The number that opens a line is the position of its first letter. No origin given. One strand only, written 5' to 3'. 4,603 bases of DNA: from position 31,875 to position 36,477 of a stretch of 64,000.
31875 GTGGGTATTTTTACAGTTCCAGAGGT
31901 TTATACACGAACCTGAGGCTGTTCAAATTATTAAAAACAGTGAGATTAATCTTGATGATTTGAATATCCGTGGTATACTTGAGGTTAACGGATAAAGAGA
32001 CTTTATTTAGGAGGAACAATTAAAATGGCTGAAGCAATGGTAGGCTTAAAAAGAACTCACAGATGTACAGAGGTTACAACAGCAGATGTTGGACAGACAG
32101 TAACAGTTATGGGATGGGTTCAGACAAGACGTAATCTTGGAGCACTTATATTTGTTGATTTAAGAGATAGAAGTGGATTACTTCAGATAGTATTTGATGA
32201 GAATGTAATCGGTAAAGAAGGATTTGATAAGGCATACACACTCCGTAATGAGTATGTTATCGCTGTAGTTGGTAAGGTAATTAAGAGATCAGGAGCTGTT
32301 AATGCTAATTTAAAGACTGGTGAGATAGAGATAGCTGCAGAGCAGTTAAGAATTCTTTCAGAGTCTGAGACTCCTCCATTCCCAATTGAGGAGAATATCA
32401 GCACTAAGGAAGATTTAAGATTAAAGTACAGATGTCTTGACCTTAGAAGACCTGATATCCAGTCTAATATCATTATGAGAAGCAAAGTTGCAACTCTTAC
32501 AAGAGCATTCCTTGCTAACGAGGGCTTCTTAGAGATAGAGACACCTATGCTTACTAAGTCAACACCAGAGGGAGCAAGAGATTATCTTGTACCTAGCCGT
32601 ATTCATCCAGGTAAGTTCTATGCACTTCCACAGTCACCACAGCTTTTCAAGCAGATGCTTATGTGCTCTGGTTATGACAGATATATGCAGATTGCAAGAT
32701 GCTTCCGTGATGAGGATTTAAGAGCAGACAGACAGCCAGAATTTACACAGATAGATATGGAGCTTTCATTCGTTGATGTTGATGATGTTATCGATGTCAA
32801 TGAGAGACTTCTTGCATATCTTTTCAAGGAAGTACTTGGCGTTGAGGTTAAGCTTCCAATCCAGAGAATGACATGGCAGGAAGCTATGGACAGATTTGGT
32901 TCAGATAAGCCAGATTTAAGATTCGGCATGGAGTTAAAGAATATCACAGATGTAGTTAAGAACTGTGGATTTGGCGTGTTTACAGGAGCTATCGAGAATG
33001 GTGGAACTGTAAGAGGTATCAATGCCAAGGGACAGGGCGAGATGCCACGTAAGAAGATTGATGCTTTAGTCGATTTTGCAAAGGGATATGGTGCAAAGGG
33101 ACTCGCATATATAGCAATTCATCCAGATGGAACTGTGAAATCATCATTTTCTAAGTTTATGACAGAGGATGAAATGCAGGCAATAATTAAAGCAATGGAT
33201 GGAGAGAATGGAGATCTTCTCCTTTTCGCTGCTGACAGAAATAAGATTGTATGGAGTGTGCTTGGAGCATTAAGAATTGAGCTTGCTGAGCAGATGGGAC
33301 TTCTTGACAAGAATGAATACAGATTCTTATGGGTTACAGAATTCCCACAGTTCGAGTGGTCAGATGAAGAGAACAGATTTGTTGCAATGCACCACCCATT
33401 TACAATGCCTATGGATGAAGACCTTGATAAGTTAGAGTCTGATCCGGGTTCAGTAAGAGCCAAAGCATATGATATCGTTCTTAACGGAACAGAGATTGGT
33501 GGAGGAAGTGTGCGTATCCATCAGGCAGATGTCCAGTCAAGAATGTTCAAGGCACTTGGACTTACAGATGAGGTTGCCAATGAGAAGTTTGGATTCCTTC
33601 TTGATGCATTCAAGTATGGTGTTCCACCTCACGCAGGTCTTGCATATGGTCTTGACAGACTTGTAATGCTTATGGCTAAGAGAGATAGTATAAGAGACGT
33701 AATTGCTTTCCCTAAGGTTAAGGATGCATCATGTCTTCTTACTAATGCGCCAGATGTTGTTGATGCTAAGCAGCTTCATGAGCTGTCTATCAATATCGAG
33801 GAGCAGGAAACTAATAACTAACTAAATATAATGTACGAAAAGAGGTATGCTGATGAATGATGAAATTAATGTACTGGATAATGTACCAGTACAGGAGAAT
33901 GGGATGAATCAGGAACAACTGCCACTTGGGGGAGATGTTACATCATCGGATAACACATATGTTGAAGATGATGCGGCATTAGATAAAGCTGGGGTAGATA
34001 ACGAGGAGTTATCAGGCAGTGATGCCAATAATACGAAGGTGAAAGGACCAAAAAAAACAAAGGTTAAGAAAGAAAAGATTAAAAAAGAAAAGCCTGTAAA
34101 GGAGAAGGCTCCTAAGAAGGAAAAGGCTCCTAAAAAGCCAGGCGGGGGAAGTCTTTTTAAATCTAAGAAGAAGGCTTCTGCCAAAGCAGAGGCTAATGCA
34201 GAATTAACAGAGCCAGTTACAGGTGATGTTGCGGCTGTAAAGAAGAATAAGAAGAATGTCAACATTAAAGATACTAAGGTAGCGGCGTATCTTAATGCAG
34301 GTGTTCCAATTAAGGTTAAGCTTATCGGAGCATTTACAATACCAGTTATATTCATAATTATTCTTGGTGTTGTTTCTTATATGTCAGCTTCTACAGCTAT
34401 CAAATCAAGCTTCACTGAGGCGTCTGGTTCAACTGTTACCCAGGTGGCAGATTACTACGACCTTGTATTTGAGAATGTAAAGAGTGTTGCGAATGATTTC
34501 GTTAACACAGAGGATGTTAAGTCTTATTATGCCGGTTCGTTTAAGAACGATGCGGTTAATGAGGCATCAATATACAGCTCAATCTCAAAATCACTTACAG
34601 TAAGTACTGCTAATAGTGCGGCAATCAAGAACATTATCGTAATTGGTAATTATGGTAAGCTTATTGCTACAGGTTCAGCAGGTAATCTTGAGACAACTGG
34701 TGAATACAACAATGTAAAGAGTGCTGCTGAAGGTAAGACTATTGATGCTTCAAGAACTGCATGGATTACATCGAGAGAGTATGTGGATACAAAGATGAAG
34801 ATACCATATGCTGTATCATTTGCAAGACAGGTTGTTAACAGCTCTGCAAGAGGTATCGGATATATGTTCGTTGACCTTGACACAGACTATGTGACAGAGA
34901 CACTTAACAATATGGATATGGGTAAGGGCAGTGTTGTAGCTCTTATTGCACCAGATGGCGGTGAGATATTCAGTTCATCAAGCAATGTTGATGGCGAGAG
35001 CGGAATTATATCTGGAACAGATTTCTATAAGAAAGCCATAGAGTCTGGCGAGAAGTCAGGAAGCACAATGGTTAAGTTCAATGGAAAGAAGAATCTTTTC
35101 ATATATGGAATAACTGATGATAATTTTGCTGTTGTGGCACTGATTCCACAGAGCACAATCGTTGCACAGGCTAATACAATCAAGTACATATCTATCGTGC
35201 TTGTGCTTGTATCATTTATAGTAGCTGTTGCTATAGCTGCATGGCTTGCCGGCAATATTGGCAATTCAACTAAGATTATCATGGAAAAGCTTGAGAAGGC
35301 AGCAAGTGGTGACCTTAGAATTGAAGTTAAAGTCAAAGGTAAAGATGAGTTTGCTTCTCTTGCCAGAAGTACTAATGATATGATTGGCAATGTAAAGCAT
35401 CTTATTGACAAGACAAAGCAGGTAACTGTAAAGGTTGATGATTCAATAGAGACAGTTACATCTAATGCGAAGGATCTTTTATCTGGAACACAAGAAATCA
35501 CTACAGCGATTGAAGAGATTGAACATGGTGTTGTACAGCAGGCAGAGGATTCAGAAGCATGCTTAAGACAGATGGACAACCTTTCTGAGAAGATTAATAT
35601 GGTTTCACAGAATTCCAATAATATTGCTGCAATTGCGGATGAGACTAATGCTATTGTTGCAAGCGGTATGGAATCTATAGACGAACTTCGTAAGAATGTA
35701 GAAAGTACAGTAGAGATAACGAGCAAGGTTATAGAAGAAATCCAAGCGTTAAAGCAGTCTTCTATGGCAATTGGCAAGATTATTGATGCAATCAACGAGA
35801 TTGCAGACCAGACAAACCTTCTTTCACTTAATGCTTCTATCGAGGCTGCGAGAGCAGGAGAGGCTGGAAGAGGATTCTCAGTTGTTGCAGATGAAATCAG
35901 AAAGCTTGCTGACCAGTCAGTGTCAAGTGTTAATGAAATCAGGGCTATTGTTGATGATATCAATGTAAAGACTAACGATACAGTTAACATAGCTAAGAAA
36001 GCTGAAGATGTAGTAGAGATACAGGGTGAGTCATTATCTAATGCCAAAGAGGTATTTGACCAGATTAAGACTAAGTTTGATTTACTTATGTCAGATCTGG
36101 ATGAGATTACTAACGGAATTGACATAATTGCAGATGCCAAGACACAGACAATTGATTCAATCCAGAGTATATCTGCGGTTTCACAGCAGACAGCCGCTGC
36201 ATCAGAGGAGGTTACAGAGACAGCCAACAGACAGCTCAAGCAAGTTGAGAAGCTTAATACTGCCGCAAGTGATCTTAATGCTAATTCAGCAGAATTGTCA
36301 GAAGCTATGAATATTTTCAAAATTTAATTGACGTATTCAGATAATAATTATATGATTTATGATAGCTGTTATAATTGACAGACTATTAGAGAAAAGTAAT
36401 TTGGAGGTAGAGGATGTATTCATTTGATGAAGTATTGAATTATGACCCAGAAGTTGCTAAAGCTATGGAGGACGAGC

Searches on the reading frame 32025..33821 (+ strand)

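Call 8: search_protein_families(library=pfam, proteins=[window:32025-33821:+])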
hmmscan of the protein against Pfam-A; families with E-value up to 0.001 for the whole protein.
window:32025-33821:+ (598 aa): 4 families
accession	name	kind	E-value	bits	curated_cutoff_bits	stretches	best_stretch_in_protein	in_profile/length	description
PF00152.25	tRNA-synt_2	-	3.5e-125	417.6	25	1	129-565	2-307/308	tRNA synthetases class II (D, K and N)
PF02938.19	GAD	-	1.5e-22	80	23.4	1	319-410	1-92/95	GAD domain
PF01336.31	tRNA_anti-codon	-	4.4e-16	59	27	1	26-111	1-75/75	OB-fold nucleic acid binding domain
PF01409.25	tRNA-synt_2d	-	0.00051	20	19.8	0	219-276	104-159/246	tRNA synthetases class II core domain (F)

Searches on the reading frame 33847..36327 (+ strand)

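Call 8: search_protein_families(library=pfam, proteins=[window:33847-36327:+])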
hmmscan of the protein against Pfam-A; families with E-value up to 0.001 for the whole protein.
window:33847-36327:+ (826 aa): 3 families
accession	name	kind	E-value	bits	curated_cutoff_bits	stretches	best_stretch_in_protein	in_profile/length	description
PF00015.26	MCPsignal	-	1.6e-34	119.6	34.6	1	623-778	16-171/172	Methyl-accepting chemotaxis protein (MCP) signalling domain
PF02743.24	dCache_1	-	1.1e-11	45.2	45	1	184-430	2-238/240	Cache domain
PF00672.30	HAMP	-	3.6e-06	27.6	25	1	466-516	1-51/53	HAMP domain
